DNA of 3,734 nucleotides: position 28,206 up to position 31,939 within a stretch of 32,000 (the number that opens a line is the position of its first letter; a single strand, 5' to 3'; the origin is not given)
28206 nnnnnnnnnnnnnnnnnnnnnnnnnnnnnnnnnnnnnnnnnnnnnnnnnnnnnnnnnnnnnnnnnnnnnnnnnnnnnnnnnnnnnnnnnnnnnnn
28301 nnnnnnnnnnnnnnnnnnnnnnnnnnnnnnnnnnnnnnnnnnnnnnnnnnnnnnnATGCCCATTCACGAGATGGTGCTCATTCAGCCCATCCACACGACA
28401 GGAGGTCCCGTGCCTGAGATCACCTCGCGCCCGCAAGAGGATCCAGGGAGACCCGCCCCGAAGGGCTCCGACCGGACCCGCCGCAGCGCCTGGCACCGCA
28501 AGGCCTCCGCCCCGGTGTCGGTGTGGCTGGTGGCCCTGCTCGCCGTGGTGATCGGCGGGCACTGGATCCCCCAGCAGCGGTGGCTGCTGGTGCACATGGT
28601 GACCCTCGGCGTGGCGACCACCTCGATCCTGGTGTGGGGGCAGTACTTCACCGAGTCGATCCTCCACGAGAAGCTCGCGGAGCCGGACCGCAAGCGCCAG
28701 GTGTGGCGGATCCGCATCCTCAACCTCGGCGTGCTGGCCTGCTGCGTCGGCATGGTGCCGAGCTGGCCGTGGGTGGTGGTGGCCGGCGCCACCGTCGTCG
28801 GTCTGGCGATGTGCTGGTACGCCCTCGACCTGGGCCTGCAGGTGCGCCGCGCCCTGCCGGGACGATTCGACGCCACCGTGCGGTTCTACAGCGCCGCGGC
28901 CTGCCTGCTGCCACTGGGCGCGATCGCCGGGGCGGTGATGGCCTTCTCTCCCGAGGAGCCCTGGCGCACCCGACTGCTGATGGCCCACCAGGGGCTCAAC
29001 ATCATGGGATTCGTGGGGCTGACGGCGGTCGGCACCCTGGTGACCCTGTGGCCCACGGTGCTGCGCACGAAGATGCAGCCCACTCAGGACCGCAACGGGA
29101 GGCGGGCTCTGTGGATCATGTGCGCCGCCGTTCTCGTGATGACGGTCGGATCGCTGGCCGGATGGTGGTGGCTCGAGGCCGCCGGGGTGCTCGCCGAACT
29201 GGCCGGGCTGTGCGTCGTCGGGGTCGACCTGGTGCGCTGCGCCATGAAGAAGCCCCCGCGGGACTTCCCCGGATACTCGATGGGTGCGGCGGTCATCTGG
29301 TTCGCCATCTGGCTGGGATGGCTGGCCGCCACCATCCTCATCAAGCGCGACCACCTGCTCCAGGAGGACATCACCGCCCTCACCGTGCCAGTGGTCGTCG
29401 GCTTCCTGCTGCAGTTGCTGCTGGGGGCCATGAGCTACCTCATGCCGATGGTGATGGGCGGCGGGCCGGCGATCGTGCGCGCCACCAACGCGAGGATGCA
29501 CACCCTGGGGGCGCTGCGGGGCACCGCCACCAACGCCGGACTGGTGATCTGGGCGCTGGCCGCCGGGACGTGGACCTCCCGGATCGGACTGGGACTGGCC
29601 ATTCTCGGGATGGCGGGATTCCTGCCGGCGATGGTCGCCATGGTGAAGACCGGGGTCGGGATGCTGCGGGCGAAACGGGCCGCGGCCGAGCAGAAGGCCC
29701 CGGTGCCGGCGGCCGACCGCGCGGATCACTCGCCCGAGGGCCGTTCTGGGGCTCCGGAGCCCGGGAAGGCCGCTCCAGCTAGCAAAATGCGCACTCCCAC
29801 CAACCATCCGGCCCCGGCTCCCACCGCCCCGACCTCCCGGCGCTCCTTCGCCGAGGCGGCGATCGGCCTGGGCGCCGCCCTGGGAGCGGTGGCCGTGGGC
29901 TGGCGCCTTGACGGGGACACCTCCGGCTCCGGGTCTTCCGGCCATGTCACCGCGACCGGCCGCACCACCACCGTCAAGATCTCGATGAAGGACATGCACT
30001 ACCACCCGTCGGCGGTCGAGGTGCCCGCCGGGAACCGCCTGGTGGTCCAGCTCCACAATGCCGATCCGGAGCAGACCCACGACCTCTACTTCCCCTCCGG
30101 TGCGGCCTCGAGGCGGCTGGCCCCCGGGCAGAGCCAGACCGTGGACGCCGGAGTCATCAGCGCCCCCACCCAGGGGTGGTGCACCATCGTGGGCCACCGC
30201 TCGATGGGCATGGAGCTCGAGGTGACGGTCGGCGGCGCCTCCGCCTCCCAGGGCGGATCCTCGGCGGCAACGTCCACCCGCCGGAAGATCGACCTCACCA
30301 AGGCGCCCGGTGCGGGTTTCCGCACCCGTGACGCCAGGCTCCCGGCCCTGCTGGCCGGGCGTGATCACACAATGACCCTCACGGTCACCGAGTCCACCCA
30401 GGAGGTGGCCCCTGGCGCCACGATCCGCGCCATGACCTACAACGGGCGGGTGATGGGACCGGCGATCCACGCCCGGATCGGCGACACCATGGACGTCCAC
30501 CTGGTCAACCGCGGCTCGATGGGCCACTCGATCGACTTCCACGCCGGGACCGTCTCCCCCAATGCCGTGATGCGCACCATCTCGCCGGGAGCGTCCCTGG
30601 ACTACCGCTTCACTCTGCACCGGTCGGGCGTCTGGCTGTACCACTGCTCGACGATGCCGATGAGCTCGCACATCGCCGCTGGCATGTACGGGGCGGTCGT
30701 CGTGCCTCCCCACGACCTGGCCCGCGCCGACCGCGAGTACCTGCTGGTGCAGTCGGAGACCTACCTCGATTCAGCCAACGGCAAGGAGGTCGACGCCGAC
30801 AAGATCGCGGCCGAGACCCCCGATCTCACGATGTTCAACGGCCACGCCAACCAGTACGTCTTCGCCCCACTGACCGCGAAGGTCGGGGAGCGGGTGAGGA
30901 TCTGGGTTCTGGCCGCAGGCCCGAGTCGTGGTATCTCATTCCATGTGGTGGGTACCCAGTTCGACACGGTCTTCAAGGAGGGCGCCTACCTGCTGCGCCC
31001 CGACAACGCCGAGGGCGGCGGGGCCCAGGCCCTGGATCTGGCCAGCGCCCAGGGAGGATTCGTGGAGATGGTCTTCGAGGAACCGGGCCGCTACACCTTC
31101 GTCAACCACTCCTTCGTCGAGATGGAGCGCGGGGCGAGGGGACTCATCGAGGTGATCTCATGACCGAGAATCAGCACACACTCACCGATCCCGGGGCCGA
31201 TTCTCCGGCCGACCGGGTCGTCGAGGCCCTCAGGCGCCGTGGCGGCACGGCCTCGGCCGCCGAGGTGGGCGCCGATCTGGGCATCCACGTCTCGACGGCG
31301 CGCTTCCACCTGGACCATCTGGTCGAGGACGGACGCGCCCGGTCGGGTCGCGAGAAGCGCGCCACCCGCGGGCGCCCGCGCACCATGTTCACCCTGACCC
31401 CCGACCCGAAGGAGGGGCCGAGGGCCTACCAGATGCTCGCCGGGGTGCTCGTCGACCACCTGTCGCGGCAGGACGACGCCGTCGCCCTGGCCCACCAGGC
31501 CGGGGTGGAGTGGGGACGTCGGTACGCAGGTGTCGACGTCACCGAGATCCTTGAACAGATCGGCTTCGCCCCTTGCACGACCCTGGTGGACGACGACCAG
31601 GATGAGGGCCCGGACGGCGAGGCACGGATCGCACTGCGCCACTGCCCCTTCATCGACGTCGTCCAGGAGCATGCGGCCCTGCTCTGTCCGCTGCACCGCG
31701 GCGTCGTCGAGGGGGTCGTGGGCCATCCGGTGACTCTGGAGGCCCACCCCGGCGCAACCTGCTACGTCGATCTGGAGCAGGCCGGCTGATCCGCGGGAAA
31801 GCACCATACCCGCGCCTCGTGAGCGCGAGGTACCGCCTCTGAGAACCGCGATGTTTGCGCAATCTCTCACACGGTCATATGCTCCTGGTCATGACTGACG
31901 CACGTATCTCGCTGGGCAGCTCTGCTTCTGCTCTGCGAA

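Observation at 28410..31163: NirK fused to a 12-TM domain, with an internal Tat-like signal and an extra cupredoxin domain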

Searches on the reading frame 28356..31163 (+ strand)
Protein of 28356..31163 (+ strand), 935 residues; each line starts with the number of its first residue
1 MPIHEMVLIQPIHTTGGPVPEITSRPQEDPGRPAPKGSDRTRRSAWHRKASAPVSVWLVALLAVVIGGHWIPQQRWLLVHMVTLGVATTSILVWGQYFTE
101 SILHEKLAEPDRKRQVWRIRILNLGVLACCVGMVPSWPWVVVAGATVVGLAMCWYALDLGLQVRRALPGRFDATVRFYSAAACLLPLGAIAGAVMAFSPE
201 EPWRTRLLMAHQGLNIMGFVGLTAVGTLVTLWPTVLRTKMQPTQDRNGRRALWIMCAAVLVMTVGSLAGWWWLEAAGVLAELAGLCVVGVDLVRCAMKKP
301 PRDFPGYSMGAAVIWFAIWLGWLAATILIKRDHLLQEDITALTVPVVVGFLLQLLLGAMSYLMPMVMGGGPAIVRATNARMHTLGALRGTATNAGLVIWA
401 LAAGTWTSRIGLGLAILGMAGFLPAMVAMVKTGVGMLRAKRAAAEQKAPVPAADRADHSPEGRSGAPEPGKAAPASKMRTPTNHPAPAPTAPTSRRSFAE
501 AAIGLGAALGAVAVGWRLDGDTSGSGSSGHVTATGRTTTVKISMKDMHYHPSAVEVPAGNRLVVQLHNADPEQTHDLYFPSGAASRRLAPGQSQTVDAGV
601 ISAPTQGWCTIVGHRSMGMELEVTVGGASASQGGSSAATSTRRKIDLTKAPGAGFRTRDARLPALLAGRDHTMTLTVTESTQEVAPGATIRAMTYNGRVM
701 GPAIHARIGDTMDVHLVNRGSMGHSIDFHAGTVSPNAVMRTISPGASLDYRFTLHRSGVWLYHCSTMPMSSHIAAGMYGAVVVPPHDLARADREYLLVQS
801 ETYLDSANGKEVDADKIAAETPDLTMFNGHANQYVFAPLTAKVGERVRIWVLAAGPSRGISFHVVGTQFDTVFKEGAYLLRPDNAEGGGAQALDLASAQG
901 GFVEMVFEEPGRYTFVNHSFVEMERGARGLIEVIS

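Call 3: search_protein_families(library=pfam, proteins=[window:28356-31163:+], max_evalue=0.1)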
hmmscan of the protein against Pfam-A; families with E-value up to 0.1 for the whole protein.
window:28356-31163:+ (935 aa): 5 families
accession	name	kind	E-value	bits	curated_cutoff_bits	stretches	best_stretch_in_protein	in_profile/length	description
PF07732.21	Cu-oxidase_3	-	1.9e-14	54.2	21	1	677-785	2-116/119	Multicopper oxidase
PF13473.12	Cupredoxin_1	-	2.6e-11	43.9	27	1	534-597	17-79/104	Cupredoxin-like domain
PF00127.26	Copper-bind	-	1.7e-06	28.8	21.2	1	708-783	21-98/99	Copper binding proteins, plastocyanin/azurin family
PF07731.20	Cu-oxidase_2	-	5.2e-06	26.7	20.4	1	742-786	95-136/137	Multicopper oxidase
PF23509.1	MSMEG_3727_PQQ-assoc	-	0.00044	20.1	27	1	535-586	41-92/152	MSMEG_3727, PQQ-associated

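Call 4: search_protein_families(library=ncbifam, proteins=[window:28356-31163:+], max_evalue=0.1)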
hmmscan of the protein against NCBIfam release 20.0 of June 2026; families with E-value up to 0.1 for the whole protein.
window:28356-31163:+ (935 aa): 12 families
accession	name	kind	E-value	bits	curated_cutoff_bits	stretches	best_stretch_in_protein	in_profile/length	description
TIGR02376.1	Cu_nitrite_red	equivalog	5.1e-48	164.1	296.3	1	671-932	28-309/326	copper-containing nitrite reductase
TIGR01480.1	copper_res_A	subfamily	8.4e-14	50.9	478.95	1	669-801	44-180/593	copper resistance system multicopper oxidase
TIGR03388.1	ascorbase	equivalog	1e-08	34.4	614.8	1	692-812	22-152/542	L-ascorbate oxidase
NF008205.1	PRK10965.1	equivalog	2e-05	23.6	525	1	661-784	35-164/529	multicopper oxidase CueO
TIGR04246.1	nitrous_NosZ_Gp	equivalog_domain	2e-05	23.1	625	1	690-783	487-576/578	Sec-dependent nitrous-oxide reductase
TIGR03389.1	laccase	equivalog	3.2e-05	22.9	558.9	1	689-807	21-149/539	laccase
NF051440.1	CuResCopIPSEAE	equivalog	7.4e-05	22.6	280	1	522-569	27-72/180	copper-resistant cuproprotein CopI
TIGR02657.1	amicyanin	equivalog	0.0016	18.8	110.2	1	701-769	10-75/83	amicyanin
NF058603.1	SCO2097_fam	equivalog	0.016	15.5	110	0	98-156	25-82/129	SCO2097 family morphological protein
TIGR04339.1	PQQ_MSMEG_3727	hypoth_equivalog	0.037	13.7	75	0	533-585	38-90/151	MSMEG_3727 family PQQ-associated protein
TIGR02656.1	cyanin_plasto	equivalog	0.052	14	87.85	0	742-783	64-98/99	plastocyanin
TIGR03102.1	halo_cynanin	subfamily_domain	0.059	13.4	93.8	0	747-783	83-114/115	halocyanin domain-containing protein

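Call 6: search_solved_structures(query=window:28356-31163:+, max_evalue=0.01, show_alignments=2)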
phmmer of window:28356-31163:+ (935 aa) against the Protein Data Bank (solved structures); distinct sequences matched with E-value up to 0.01: 145 (the best 60 are shown).
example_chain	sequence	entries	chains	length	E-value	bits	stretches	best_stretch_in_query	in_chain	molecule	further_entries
2dv6_A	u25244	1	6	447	8.4e-44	153.3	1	549-933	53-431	Nitrite reductase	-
6tfd_A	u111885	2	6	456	1.6e-42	149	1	548-933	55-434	Copper-containing nitrite reductase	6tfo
6the_A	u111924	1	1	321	4e-42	147.7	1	678-933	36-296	Copper-containing nitrite reductase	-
1kbv_A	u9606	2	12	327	1.6e-41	145.8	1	675-933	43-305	Major outer membrane protein PAN 1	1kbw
5tb7_A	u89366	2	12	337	1.7e-41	145.7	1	675-933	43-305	Nitrite reductase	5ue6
3wi9_A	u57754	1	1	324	1e-38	136.5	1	672-933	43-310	Nitrite reductase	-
3x1e_A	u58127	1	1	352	1.4e-38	136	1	673-933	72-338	Nitrite reductase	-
3wia_A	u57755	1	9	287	1.4e-38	136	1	676-933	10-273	Nitrite reductase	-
3wkq_A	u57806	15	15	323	1.4e-38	136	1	674-933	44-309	Nitrite reductase | Copper-containing nitrite reductase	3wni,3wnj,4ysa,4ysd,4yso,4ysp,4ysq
9kwt_A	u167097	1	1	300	4.3e-38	134.4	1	675-933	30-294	Copper-containing nitrite reductase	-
9kws_A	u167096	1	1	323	7.1e-38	133.7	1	674-933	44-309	Copper-containing nitrite reductase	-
9kvl_A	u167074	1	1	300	2.2e-37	132.1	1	675-933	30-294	Copper-containing nitrite reductase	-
3x1n_A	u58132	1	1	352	2.5e-37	131.8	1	673-933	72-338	Nitrite reductase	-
3wkp_A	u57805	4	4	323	2.6e-37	131.8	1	674-933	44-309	Nitrite reductase | Copper-containing nitrite reductase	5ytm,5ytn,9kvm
3x1f_A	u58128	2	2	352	3.3e-37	131.4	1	673-933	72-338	Nitrite reductase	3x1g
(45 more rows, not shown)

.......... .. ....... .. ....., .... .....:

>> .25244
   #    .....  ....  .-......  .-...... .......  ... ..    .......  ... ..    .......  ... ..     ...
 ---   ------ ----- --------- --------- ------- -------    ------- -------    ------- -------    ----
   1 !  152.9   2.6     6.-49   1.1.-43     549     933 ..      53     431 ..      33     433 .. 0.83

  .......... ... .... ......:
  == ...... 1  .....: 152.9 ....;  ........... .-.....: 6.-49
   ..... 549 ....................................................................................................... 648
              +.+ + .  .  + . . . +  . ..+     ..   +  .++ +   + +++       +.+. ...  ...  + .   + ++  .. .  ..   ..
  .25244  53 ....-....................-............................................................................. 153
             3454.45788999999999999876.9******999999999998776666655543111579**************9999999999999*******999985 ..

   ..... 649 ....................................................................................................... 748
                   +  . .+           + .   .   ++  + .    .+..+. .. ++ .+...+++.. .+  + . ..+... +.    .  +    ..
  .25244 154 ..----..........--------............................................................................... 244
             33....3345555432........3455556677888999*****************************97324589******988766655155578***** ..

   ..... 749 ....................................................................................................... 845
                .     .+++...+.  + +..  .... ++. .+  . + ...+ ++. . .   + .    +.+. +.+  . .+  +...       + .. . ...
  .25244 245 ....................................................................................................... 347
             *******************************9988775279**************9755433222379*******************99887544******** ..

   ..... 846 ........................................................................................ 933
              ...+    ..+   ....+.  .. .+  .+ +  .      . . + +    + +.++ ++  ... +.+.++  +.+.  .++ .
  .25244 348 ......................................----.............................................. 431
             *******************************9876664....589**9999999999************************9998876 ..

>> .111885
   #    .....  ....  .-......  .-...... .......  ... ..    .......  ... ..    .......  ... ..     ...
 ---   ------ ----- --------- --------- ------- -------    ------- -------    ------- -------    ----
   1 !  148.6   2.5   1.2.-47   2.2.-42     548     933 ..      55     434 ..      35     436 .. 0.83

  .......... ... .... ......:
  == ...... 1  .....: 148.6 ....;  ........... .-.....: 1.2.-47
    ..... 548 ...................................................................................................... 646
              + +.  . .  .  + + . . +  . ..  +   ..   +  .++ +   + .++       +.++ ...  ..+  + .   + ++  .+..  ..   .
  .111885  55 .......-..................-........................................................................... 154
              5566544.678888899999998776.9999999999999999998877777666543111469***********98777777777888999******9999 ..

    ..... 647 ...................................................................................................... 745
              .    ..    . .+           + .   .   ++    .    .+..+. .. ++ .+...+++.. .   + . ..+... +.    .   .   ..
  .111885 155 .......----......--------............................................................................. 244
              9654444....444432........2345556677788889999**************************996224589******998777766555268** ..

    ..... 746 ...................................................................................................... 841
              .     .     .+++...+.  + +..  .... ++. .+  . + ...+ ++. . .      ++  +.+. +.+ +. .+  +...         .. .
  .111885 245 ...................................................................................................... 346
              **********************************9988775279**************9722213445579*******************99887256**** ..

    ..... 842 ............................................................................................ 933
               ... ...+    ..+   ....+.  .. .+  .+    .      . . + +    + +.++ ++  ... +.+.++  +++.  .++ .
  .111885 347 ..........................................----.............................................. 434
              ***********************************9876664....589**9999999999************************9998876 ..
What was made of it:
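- Closest known: Cupredoxin-extended NirK of Hyphomicrobium denitrificans. Same: Collinear alignment over cupredoxin plus core (residues 549-933, E 8e-44 and 2e-42, call 6).
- Checked: The best match, Hyphomicrobium HdNIR 2dv6, aligns across cupredoxin plus core, residues 549-933 (call 6).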

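Call 74: search_dna_similar(query=window:28410-31160:+, collection=plasmids, mode=protein, max_evalue=0.00001, max_rows=20)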
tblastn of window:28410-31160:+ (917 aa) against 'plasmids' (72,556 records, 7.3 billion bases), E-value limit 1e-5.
Records with a match: 879; places in all: 1000; records where one place covers at least 80% of the query: 0.
Best place of each record, by identity: <60% 879.
By first word of the organism name: Ralstonia 122; Rhizobium 85; Phaeobacter 79; Sinorhizobium 73; Pseudosulfitobacter 64; Rhodococcus 32; Burkholderia 26; Agrobacterium 23; Sulfitobacter 23; Bacillus 21; and 126 more.
By predicted mobility (MOB-suite, as given by PLSDB): non-mobilizable 453; conjugative 261; mobilizable 165.
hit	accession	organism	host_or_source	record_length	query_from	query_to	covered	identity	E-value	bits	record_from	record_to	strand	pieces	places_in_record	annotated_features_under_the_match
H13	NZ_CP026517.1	Deinococcus sp. NW-56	whole organism,water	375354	541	915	41%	33.6%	2e-37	160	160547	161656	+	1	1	nirK: copper-containing nitrite reductase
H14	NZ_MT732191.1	Pseudomonas aeruginosa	-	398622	643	914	30%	38.0%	6e-39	165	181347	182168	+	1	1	multicopper oxidase domain-containing protein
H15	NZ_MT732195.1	Pseudomonas aeruginosa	-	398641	643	914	30%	38.0%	6e-39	165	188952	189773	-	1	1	multicopper oxidase domain-containing protein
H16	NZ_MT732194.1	Pseudomonas aeruginosa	-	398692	643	914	30%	38.0%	6e-39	165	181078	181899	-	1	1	multicopper oxidase domain-containing protein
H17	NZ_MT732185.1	Pseudomonas aeruginosa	-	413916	643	914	30%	38.0%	6e-39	165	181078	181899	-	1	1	multicopper oxidase domain-containing protein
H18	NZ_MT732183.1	Pseudomonas aeruginosa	-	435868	643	914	30%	38.0%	6e-39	165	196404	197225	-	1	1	multicopper oxidase domain-containing protein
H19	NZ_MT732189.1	Pseudomonas aeruginosa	-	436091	643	914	30%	38.0%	6e-39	165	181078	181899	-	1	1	multicopper oxidase domain-containing protein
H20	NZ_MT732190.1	Pseudomonas aeruginosa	-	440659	643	914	30%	38.0%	6e-39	165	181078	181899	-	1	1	multicopper oxidase domain-containing protein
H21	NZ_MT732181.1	Pseudomonas aeruginosa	-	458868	643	914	30%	38.0%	6e-39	165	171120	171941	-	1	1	multicopper oxidase domain-containing protein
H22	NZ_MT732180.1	Pseudomonas aeruginosa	-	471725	643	914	30%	38.0%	6e-39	165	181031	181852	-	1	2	multicopper oxidase domain-containing protein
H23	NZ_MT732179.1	Pseudomonas aeruginosa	-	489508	643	914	30%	38.0%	6e-39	165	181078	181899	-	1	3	multicopper oxidase domain-containing protein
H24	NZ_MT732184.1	Pseudomonas aeruginosa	-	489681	643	914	30%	38.0%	6e-39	165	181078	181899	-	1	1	multicopper oxidase domain-containing protein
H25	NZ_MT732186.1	Pseudomonas aeruginosa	-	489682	643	914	30%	38.0%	6e-39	165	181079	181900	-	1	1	multicopper oxidase domain-containing protein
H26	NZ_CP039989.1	Pseudomonas aeruginosa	Homo sapiens,bacterial ...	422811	645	914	29%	37.9%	3e-38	163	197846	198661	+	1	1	multicopper oxidase domain-containing protein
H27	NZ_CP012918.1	Azospirillum brasilense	Digitaria eriantha,microbe,root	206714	649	915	29%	36.7%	3e-38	163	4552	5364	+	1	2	nirK: copper-containing nitrite reductase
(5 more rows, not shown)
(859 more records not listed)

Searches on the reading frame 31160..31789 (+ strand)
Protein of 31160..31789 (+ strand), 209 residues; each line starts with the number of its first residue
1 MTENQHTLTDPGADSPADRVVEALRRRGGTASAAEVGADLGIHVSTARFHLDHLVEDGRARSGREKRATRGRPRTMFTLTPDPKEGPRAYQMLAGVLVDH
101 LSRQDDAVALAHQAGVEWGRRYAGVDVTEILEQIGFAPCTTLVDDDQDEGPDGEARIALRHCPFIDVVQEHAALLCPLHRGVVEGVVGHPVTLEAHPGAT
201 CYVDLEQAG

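Call 3: search_protein_families(library=pfam, proteins=[window:31160-31789:+], max_evalue=0.1)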
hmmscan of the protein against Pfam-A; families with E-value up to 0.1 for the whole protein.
window:31160-31789:+ (209 aa): 5 families
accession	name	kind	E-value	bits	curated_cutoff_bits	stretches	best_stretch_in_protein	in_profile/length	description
PF12840.13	HTH_20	-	7.9e-06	26.2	27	1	19-58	8-46/51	Helix-turn-helix domain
PF09339.16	HTH_IclR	-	0.0015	18.7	22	1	19-58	7-46/52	IclR helix-turn-helix domain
PF16365.12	EutK_C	-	0.0019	18.6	27.5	1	23-69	9-49/52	Ethanolamine utilization protein EutK C-terminus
PF13338.12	AbiEi_4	-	0.009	16.5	25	1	18-59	1-37/49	Transcriptional regulator, AbiEi antitoxin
PF24033.1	DUF7342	-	0.015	15.7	31.6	1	16-70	3-57/150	Family of unknown function (DUF7342)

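Call 4: search_protein_families(library=ncbifam, proteins=[window:31160-31789:+], max_evalue=0.1)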
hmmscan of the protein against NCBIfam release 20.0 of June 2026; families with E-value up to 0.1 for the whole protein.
window:31160-31789:+ (209 aa): 1 family
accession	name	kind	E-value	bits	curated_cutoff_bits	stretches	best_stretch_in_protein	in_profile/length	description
TIGR02702.1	SufR_cyano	equivalog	0.005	16.6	178.8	1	27-85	12-70/208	iron-sulfur cluster biosynthesis transcriptional regulator SufR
